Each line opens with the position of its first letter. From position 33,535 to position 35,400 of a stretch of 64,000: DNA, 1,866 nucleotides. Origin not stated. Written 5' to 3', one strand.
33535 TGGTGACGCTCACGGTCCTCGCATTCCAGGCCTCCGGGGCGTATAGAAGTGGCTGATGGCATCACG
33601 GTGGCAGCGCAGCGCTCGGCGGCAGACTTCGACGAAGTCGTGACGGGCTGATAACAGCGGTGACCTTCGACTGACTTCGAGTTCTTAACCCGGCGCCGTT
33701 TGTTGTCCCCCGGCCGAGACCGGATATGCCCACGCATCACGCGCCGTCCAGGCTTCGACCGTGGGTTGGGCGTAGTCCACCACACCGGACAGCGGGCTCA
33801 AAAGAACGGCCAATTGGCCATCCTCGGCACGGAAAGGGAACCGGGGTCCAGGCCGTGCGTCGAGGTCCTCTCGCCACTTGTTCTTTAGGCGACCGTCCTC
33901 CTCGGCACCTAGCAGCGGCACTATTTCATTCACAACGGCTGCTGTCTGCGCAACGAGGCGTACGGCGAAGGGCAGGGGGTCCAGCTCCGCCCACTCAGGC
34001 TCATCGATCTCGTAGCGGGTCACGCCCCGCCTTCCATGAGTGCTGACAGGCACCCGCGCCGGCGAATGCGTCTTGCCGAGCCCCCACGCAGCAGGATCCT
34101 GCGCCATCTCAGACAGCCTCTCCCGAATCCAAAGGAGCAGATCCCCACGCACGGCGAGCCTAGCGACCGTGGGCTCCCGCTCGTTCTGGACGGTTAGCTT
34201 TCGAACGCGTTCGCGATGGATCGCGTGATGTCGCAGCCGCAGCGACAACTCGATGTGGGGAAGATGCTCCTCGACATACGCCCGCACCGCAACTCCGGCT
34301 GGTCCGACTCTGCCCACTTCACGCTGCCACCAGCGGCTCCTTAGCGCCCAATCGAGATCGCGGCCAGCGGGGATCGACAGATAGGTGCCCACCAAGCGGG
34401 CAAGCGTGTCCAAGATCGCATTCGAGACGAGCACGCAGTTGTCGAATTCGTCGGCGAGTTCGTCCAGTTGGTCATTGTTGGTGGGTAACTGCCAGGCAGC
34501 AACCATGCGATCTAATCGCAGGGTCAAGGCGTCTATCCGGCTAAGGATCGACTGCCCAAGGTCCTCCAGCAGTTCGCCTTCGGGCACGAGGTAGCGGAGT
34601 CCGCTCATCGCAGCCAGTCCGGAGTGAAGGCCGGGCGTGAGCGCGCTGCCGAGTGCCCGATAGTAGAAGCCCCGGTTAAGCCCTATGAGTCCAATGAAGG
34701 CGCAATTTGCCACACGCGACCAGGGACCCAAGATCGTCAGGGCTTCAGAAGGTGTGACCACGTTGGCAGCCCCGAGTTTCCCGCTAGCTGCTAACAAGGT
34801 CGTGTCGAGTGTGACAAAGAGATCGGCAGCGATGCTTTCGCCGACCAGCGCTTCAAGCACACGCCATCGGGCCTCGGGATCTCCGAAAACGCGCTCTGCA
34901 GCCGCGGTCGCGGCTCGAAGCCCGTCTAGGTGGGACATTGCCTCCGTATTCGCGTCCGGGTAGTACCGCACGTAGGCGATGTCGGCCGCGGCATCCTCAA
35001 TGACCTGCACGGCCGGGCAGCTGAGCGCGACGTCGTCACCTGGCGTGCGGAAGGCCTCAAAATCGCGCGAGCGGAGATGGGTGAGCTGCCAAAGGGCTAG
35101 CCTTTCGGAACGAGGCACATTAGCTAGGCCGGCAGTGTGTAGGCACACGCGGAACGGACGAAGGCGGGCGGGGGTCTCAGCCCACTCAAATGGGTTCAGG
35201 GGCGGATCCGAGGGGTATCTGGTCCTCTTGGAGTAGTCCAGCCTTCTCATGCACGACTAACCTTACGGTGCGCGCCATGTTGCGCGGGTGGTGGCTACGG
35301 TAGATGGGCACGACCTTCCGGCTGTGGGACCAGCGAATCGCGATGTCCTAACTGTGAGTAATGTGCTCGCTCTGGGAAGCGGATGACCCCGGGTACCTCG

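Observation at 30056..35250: Three neighbouring unknown proteins each carry an R[N/H]xxxH HEPN-type motif, interleaved with a DUF4238 gene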

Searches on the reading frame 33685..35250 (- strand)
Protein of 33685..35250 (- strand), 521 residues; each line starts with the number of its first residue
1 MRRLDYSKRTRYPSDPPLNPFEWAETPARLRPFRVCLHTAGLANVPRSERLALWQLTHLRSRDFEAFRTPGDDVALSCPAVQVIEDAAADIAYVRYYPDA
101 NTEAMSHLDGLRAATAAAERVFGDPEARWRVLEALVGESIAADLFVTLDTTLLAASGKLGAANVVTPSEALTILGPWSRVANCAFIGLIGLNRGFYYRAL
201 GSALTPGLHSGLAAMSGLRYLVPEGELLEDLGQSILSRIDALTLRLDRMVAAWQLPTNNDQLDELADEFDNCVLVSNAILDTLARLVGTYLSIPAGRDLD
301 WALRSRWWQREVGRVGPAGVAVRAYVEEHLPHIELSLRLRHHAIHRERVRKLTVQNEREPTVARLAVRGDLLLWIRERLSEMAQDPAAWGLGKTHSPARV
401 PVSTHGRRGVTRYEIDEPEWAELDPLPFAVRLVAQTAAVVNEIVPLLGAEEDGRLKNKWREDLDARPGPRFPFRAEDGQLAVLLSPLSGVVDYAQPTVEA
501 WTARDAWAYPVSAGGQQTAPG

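Call 3: search_protein_families(library=pfam, proteins=[window:33685-35250:-], max_evalue=1)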
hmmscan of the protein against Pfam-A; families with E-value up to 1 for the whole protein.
window:33685-35250:- (521 aa): 0 families

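Call 4: search_protein_families(library=padloc, proteins=[window:33685-35250:-], max_evalue=1)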
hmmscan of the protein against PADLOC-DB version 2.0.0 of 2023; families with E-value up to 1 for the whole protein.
window:33685-35250:- (521 aa): 0 families

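Call 11: find_homologous_proteins(query=window:33685-35250:-, max_evalue=0.001)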
Query window:33685-35250:- (521 aa): 4 proteins with E <= 0.001 among 8000 candidates.
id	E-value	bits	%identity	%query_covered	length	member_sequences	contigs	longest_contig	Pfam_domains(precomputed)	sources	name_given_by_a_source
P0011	0.0e+0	1019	94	93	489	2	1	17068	-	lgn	-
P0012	3.0e-298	1008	89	97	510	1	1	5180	-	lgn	-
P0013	4.1e-148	512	49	98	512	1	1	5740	-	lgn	-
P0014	1.3e-59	220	34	94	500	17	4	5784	-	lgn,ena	-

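Call 21: find_encoding_contigs(protein=P0014, flank=10000, max_places=4)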
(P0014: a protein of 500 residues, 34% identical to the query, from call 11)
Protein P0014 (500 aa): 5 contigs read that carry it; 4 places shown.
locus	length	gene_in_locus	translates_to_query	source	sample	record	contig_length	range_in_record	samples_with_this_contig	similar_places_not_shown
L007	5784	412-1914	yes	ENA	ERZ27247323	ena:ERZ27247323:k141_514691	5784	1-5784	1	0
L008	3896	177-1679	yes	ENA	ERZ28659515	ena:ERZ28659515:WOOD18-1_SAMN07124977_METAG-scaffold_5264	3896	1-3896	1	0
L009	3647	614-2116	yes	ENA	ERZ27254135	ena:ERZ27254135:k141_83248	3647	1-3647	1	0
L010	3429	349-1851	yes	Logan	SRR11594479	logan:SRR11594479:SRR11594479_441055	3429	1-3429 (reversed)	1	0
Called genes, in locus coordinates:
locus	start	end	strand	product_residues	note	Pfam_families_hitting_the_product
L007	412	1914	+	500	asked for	-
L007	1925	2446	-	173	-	-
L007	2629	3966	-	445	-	PF13814:Replic_Relax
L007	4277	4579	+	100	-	-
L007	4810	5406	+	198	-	PF02604:PhdYeFM_antitox (weak)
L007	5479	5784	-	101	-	?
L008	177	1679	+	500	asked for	-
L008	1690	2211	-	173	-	-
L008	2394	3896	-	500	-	?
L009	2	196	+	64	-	?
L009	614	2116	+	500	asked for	-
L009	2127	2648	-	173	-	-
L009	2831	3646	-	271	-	?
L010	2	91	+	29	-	?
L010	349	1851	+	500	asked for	-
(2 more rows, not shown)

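Call 22: find_encoding_contigs(protein=P0013, flank=10000, max_places=3)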
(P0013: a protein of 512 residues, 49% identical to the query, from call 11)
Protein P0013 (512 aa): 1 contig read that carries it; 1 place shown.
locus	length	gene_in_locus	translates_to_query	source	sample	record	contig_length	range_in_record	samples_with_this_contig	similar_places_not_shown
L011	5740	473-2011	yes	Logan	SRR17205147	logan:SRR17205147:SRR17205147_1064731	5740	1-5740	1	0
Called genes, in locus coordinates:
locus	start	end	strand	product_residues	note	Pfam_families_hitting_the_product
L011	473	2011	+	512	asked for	-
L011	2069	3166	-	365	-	-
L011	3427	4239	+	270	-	PF01170:UPF0020 (faint), PF01555:N6_N4_Mtase (weak)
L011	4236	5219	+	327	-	PF20199:RepSA (faint), PF23343:REP_ORF2-G2P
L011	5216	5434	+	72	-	PF13412:HTH_24 (weak), PF25213:HVO_A0261_N, PF12802:MarR_2 (weak), PF12840:HTH_20 (weak)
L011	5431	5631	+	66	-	-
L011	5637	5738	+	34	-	?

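Call 27: search_solved_structures(query=A3, max_evalue=10, show_alignments=2)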
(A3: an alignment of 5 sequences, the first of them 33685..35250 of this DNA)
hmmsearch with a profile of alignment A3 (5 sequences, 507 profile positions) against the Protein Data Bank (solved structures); distinct sequences matched with E-value up to 10: 1.
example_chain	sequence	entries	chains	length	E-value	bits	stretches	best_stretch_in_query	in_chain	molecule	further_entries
4dal_A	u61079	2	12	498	0.28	12.9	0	285-345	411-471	Putative aldehyde dehydrogenase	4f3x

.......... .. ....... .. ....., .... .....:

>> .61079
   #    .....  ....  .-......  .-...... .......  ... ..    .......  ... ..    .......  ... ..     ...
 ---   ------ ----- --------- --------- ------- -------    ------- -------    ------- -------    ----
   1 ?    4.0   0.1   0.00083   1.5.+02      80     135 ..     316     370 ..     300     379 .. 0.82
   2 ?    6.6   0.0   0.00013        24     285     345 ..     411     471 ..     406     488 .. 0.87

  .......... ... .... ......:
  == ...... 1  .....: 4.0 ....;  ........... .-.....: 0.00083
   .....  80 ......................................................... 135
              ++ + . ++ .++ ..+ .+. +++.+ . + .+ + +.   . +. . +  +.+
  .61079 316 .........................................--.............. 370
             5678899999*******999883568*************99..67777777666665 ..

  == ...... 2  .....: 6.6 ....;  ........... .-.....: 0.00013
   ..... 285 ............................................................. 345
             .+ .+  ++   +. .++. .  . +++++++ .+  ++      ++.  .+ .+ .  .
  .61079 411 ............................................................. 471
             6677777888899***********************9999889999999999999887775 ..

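Call 30: search_protein_families(library=pfam, alignment_id=A3, max_evalue=10)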
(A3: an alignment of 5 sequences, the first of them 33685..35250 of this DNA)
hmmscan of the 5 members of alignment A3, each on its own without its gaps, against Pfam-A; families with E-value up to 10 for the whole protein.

A. member 1, window:33685-35250:- (521 aa): 0 families

B. families by the number of members that match (of 5 scanned): 3 families
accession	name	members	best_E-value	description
PF20813.2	FhbB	1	0.033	Factor H binding protein B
PF09034.15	TRADD_N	1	0.25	TRADD, N-terminal domain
PF04014.23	MazE_antitoxin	1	0.27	Antidote-toxin recognition MazE, bacterial antitoxin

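Call 44: search_protein_families(library=pfam, proteins=[L011:2069-3166:-, L007:1925-2446:-], max_evalue=0.1)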
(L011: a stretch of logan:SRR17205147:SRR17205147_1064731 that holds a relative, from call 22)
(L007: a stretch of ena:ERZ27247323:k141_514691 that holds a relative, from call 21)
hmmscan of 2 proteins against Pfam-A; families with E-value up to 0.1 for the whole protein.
L011:2069-3166:- (365 aa): 0 families

L007:1925-2446:- (173 aa): 1 family
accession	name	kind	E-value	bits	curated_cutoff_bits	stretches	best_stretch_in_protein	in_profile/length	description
PF06474.18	LPAM_MltD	-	0.074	13.7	24.8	0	10-37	6-32/34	MltD lipid attachment motif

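Call 47: find_related_loci(query=A3, collection=genome_contigs, flank=8000)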
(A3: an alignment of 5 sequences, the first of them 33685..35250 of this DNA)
Query A3 (521 aa) in genome_contigs; peptide patterns used: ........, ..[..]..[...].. (x = any residue, [..] = any of these).
566 stretches matched a pattern, but none encodes a relative of the query by tblastn (E <= 1e-3).

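Call 51: search_protein_families(library=ncbifam, proteins=[window:33685-35250:-], max_evalue=0.1)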
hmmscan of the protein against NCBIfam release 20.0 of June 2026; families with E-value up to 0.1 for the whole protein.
window:33685-35250:- (521 aa): 0 families

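Call 52: search_protein_families(library=phrogs, proteins=[window:33685-35250:-], max_evalue=0.1)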
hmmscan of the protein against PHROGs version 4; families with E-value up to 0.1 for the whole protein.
window:33685-35250:- (521 aa): 0 families

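Call 57: find_encoding_contigs(protein=P0012, flank=10000, max_places=2)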
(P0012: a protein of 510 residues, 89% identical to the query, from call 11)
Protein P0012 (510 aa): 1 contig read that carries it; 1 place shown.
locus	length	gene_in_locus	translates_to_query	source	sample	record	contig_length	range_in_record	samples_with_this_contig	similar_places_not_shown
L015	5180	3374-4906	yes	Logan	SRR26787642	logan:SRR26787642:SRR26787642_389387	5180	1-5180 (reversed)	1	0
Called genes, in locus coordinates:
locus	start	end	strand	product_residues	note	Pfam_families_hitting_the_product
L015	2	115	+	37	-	?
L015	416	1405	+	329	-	PF00145:DNA_methylase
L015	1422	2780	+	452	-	PF15515:MvaI_BcnI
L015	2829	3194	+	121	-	PF03852:Vsr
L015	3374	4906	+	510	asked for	-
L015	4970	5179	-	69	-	?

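Call 77: search_dna_similar(query=window:33685-35250:-, collection=plasmids, mode=protein, max_evalue=0.01, max_rows=20)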
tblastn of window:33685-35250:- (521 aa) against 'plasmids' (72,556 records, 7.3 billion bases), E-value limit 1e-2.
Records with a match: 1; places in all: 1; records where one place covers at least 80% of the query: 0.
Best place of each record, by identity: <60% 1.
By first word of the organism name: Rhodococcus 1.
By predicted mobility (MOB-suite, as given by PLSDB): mobilizable 1.
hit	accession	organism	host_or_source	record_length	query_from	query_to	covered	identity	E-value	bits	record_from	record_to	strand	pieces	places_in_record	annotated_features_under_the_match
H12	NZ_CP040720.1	Rhodococcus pyridinivorans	prokaryote,Quinoline-degrading ...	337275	162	295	26%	28.5%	2e-3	49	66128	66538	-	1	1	hypothetical protein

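Call 79: get_annotated_region(hit=H12, flank=6000)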
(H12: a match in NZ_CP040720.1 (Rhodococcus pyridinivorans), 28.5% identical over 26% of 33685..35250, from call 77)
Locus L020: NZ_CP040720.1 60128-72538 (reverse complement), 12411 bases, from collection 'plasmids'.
description: Rhodococcus pyridinivorans strain YF3 plasmid unnamed1, complete sequence
organism: Rhodococcus pyridinivorans (NCBI taxid 103816)
taxonomy: Bacteria; Actinomycetota; Actinomycetes; Mycobacteriales; Nocardiaceae; Rhodococcus; Rhodococcus pyridinivorans
host: -; source: prokaryote,Quinoline-degrading denitrifying bioreactor; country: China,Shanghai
typing (MOB-suite, as given by PLSDB): mobilizable; relaxase MOBP
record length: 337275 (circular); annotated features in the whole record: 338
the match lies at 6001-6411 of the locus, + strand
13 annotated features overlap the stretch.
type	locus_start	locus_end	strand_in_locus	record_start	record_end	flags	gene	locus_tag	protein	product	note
CDS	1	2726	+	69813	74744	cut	-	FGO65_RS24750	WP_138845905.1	DEAD/DEAH box helicase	-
CDS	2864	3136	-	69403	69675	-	-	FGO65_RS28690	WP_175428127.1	hypothetical protein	-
CDS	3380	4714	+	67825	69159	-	-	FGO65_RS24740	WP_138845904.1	hypothetical protein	-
CDS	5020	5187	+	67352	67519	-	-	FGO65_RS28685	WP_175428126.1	hypothetical protein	-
CDS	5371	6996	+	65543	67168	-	-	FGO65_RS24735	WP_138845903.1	hypothetical protein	-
CDS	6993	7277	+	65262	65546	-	-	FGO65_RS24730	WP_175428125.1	hypothetical protein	-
CDS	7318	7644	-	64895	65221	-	-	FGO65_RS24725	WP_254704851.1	hypothetical protein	-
CDS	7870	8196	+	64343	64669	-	-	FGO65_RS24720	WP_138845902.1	hypothetical protein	-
CDS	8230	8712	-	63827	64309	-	-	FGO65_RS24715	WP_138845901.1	hypothetical protein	-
CDS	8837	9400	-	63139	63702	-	-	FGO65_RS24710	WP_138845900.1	hypothetical protein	-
CDS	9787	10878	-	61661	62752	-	-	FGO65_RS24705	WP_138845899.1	IS630 family transposase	-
CDS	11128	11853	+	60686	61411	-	-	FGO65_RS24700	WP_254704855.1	cold shock domain-containing protein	-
CDS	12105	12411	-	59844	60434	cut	-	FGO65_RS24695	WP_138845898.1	SMI1/KNR4 family protein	GO:0042546 - cell wall biogenesis [Evidence IEA]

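Call 85: find_related_loci(query=A3, collection=viral_contigs, flank=6000)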
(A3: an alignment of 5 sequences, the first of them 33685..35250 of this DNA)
Query A3 (521 aa) in viral_contigs; peptide patterns used: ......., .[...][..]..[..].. (x = any residue, [..] = any of these).
233 stretches matched a pattern, but none encodes a relative of the query by tblastn (E <= 1e-3).

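Call 86: find_related_loci(query=A3, collection=metagenome_contigs, flank=6000)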
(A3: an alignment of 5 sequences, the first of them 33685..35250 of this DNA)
Query A3 (521 aa) in metagenome_contigs; peptide patterns used: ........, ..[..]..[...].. (x = any residue, [..] = any of these).
598 stretches matched a pattern (row limit reached: there are more); 1 encode a relative of the query (tblastn E <= 1e-3); 1 distinct loci.
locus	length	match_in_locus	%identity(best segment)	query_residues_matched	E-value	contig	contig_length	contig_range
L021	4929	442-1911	34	1-490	2e-65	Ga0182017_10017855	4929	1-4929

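Call 105: search_dna_similar(query=window:33685-35250:-, collection=phages, mode=protein, max_evalue=0.1, max_rows=10)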
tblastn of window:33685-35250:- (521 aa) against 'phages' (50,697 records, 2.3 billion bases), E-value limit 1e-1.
No match.

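Call 107: search_dna_similar(query=L020:5371-6996:+, collection=plasmids, mode=protein, max_evalue=0.001, max_rows=25)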
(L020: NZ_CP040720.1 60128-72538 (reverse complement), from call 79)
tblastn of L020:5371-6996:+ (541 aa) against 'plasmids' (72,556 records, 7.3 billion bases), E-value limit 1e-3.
Records with a match: 5; places in all: 5; records where one place covers at least 80% of the query: 3.
Best place of each record, by identity: >=99% 1; <60% 4.
By first word of the organism name: Rhodococcus 5.
By predicted mobility (MOB-suite, as given by PLSDB): non-mobilizable 3; mobilizable 2.
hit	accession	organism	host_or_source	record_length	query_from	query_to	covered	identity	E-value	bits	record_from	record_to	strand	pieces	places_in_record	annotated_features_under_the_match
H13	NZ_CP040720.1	Rhodococcus pyridinivorans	prokaryote,Quinoline-degrading ...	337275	1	541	100%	100.0%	0e+0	1006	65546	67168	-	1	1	hypothetical protein (x2)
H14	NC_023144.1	Rhodococcus pyridinivorans SB3094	-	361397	7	516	94%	34.0%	5e-58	216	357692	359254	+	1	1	hypothetical protein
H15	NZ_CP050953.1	Rhodococcus sp. DMU1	cell culture,activated sludge in our lab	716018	7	479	87%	34.5%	5e-57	213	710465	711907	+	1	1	hypothetical protein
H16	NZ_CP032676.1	Rhodococcus rhodochrous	cell culture,soil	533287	7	343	62%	39.2%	4e-53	202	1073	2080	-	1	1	hypothetical protein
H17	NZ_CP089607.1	Rhodococcus qingshengii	cell culture,activated sludge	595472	36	251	40%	28.3%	3e-5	55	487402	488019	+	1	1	hypothetical protein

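Call 108: get_annotated_region(hit=H14, flank=3000)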
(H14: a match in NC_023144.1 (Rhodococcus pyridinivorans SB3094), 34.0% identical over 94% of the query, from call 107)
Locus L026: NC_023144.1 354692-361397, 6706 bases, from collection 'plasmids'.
description: Rhodococcus pyridinivorans SB3094 plasmid unnamed, complete sequence
organism: Rhodococcus pyridinivorans SB3094 (NCBI taxid 1435356)
taxonomy: Bacteria; Actinomycetota; Actinomycetes; Mycobacteriales; Nocardiaceae; Rhodococcus; Rhodococcus pyridinivorans; Rhodococcus pyridinivorans SB3094
host: -; source: -; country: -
typing (MOB-suite, as given by PLSDB): non-mobilizable
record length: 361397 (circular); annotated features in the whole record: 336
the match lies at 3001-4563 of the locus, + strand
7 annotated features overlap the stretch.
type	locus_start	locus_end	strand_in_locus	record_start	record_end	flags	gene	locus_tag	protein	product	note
CDS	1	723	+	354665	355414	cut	-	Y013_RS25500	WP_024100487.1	hypothetical protein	-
CDS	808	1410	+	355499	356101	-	-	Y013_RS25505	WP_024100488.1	hypothetical protein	-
CDS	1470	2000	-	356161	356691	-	-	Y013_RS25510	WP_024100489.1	hypothetical protein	-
CDS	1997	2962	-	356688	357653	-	-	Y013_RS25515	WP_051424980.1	TIGR02391 family protein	-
CDS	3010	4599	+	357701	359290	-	-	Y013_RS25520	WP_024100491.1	hypothetical protein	-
CDS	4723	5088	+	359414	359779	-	-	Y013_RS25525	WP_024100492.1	hypothetical protein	-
CDS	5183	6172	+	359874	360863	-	-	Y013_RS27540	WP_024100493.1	hypothetical protein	-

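Call 109: get_annotated_region(hit=H15, flank=3000)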
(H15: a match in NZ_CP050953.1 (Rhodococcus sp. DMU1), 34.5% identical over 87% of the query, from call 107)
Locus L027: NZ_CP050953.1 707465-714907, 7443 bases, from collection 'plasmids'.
description: Rhodococcus sp. DMU1 plasmid unnamed
organism: Rhodococcus sp. DMU1 (NCBI taxid 2722825)
taxonomy: Bacteria; Actinomycetota; Actinomycetes; Mycobacteriales; Nocardiaceae; Rhodococcus; Rhodococcus sp. DMU1
host: -; source: cell culture,activated sludge in our lab; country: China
typing (MOB-suite, as given by PLSDB): mobilizable; relaxase MOBP
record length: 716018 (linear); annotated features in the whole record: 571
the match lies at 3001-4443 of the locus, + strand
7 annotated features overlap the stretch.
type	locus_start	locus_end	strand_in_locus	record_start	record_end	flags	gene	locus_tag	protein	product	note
CDS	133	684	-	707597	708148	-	-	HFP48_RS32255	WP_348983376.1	hypothetical protein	-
CDS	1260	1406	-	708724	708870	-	-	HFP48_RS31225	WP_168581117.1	hypothetical protein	-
CDS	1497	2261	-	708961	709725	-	-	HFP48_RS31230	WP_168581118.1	hypothetical protein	-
CDS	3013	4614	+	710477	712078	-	-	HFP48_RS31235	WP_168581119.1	hypothetical protein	-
CDS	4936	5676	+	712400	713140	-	-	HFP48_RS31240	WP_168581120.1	hypothetical protein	-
CDS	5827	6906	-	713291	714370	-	-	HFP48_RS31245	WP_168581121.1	hypothetical protein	-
CDS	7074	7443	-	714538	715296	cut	-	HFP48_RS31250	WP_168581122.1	DUF5677 domain-containing protein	-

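Call 110: get_annotated_region(hit=H17, flank=3000)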
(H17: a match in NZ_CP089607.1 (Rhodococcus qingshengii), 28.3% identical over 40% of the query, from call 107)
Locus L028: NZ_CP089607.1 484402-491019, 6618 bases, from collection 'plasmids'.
description: Rhodococcus qingshengii strain J1-2 plasmid unnamed, complete sequence
organism: Rhodococcus qingshengii (NCBI taxid 334542)
taxonomy: Bacteria; Actinomycetota; Actinomycetes; Mycobacteriales; Nocardiaceae; Rhodococcus; Rhodococcus qingshengii
host: -; source: cell culture,activated sludge; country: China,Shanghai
typing (MOB-suite, as given by PLSDB): non-mobilizable
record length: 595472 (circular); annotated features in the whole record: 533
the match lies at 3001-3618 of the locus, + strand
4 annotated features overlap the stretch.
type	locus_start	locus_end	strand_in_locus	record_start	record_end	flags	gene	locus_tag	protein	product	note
CDS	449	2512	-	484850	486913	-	-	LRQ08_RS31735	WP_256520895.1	pentapeptide repeat-containing protein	-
CDS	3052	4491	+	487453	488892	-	-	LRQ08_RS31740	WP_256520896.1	hypothetical protein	-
CDS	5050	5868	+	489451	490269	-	-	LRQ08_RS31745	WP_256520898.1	hypothetical protein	-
CDS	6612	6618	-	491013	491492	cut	-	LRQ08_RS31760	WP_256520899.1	hypothetical protein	-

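Call 116: search_solved_structures(query=A7, max_evalue=10, show_alignments=3)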
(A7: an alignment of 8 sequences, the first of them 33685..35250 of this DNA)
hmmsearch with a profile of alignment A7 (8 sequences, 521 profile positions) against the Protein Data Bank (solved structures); distinct sequences matched with E-value up to 10: 4.
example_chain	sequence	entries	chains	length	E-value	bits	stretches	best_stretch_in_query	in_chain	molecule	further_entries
6pnj_M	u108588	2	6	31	0.62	11.9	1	220-244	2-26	Photosystem I reaction center subunit XII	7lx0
6jeo_aM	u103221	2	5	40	1.1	11.1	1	220-244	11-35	Photosystem I reaction center subunit XII | PsaM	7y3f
6k61_M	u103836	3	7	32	1.2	11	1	220-244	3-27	Photosystem I reaction center subunit XII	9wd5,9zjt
6tcl_M1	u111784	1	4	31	1.4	10.7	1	220-244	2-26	Photosystem I reaction center subunit XII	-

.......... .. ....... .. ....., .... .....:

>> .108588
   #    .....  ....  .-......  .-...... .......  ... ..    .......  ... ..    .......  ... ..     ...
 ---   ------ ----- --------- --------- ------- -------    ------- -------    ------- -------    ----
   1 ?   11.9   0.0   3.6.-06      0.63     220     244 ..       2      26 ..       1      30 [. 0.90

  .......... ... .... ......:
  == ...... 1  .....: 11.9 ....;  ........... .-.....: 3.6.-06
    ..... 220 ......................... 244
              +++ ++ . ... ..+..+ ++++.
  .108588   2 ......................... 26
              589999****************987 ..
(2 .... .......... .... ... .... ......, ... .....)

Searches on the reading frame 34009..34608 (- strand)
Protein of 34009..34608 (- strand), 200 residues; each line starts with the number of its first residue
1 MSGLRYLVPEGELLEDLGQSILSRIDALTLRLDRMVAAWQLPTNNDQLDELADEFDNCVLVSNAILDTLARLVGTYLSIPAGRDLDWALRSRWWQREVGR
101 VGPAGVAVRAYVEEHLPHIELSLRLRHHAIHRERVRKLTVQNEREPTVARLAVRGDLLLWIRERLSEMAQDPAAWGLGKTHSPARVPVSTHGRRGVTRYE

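Call 96: search_protein_families(library=pfam, proteins=[window:34009-34608:-], max_evalue=10)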
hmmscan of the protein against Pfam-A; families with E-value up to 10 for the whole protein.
seq(200 aa): 0 families
